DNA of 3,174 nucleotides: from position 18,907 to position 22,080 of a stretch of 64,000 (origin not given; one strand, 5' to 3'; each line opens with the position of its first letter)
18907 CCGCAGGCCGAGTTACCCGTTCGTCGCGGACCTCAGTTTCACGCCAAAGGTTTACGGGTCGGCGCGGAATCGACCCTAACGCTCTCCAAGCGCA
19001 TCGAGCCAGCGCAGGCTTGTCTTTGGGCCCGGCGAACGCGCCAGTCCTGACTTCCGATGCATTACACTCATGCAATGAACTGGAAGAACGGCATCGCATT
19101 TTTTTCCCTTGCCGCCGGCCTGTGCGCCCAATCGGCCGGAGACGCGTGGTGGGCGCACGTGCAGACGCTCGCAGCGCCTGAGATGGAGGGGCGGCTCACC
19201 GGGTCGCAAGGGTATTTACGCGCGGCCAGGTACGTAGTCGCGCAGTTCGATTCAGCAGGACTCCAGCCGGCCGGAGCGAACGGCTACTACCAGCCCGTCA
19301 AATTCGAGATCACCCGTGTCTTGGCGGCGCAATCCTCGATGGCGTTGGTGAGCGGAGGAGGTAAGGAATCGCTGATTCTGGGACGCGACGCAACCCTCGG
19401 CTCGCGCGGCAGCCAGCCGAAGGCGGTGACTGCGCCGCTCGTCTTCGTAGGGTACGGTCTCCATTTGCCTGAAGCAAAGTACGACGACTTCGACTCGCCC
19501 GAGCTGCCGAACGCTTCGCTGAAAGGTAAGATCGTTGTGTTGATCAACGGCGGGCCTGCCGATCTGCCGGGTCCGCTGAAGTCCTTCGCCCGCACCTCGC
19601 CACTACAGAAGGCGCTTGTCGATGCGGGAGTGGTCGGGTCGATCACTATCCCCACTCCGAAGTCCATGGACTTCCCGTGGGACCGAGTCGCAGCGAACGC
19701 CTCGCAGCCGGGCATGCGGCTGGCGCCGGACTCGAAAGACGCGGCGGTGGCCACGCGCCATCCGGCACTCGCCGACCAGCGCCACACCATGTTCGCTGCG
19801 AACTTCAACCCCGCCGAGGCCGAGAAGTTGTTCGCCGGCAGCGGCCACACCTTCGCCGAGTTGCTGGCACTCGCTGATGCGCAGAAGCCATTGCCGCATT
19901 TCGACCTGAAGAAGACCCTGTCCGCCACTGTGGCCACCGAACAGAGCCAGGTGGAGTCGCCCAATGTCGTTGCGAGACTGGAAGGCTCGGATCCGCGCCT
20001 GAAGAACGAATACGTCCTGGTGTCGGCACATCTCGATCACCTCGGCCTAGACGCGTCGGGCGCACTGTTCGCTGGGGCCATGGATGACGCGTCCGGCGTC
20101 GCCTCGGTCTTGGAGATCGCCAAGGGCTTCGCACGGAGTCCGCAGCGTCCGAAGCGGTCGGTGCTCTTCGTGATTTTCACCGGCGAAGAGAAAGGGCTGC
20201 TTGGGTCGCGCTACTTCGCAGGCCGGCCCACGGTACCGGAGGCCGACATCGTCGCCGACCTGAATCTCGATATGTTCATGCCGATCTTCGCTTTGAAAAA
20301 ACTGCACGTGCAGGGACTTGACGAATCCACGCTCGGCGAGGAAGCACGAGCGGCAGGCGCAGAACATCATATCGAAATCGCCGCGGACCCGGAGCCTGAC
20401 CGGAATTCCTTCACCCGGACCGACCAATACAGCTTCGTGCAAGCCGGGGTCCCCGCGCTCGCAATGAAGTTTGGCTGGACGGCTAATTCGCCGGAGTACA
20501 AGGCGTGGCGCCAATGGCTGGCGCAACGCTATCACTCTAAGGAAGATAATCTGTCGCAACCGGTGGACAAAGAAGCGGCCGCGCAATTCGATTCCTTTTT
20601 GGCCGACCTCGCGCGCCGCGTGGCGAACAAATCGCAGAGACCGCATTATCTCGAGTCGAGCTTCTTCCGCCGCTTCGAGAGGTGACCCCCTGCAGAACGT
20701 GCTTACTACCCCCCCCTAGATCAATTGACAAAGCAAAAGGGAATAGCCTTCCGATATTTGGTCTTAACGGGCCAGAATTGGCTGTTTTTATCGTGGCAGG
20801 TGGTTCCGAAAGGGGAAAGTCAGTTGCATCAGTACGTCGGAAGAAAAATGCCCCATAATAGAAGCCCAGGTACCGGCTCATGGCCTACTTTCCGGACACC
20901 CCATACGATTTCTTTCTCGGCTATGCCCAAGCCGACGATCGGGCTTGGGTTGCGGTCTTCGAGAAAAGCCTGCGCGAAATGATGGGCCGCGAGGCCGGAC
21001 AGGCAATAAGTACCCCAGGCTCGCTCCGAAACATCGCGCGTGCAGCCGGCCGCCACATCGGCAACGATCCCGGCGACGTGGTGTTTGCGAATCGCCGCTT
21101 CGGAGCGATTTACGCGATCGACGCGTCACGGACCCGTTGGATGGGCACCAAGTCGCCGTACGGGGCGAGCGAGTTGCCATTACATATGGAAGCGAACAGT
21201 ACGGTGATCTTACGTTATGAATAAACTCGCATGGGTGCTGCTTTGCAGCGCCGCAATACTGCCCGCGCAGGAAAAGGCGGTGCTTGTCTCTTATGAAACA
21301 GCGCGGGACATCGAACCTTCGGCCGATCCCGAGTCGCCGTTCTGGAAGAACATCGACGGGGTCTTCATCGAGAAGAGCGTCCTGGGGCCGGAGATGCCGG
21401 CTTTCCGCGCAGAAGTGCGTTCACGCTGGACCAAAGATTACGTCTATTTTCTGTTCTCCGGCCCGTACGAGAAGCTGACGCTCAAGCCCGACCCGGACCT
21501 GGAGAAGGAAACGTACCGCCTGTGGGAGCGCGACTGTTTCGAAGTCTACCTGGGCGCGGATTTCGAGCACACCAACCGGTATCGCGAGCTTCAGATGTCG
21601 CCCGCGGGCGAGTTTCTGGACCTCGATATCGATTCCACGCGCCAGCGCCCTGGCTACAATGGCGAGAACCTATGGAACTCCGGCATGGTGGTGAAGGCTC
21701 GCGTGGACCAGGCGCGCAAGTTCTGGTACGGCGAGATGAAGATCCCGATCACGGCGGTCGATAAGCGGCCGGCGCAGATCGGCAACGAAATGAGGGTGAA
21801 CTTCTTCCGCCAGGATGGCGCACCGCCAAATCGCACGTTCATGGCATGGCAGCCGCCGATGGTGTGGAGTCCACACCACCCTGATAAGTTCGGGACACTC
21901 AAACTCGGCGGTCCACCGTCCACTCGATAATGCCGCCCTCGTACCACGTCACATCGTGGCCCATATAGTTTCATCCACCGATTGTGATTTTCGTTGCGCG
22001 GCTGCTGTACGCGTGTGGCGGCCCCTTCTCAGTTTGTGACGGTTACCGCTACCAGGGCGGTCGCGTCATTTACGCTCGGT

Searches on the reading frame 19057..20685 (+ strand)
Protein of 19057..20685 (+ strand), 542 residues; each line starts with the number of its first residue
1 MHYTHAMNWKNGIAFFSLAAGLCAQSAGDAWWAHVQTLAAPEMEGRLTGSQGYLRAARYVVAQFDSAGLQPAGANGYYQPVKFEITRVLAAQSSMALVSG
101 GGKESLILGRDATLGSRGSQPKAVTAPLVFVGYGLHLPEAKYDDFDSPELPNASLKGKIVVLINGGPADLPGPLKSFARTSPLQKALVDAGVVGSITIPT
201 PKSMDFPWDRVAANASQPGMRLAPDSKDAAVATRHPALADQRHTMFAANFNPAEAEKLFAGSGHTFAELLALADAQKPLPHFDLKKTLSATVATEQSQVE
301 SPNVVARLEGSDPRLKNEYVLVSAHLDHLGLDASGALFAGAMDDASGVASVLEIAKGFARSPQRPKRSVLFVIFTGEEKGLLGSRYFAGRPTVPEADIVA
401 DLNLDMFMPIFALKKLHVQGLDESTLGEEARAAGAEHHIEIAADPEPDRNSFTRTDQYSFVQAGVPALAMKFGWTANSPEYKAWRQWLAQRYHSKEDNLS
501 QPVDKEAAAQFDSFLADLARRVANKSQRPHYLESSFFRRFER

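Call 16: search_protein_families(library=pfam, max_evalue=0.0001, proteins=[window:19057-20685:+])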
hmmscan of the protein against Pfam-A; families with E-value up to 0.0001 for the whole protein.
window:19057-20685:+ (542 aa): 3 families
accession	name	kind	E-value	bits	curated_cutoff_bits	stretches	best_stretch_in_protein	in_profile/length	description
PF04389.22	Peptidase_M28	-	1.4e-46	159.1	21.3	1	303-516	1-190/193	Peptidase family M28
PF01546.33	Peptidase_M20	-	2.6e-06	27.9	24.6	1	339-392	30-82/206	Peptidase family M20/M25/M40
PF05450.20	Nicastrin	-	2.4e-05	24.5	25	1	319-388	2-71/218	Nicastrin large lobe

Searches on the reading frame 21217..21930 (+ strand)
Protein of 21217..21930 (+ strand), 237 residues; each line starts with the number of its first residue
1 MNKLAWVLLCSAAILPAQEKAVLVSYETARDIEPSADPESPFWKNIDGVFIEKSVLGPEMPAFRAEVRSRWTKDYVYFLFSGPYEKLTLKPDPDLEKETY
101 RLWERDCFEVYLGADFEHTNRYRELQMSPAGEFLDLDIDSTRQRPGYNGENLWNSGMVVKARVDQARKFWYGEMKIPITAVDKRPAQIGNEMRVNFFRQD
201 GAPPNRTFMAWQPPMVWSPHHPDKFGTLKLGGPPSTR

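Call 52: search_protein_families(library=pfam, max_evalue=0.00001, proteins=[window:21217-21930:+])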
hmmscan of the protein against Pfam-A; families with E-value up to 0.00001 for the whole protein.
window:21217-21930:+ (237 aa): 1 family
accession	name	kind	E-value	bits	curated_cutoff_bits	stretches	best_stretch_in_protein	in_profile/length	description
PF06452.16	CBM9_1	-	2.6e-07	31.2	23.4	1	43-231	9-183/185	Carbohydrate family 9 binding domain-like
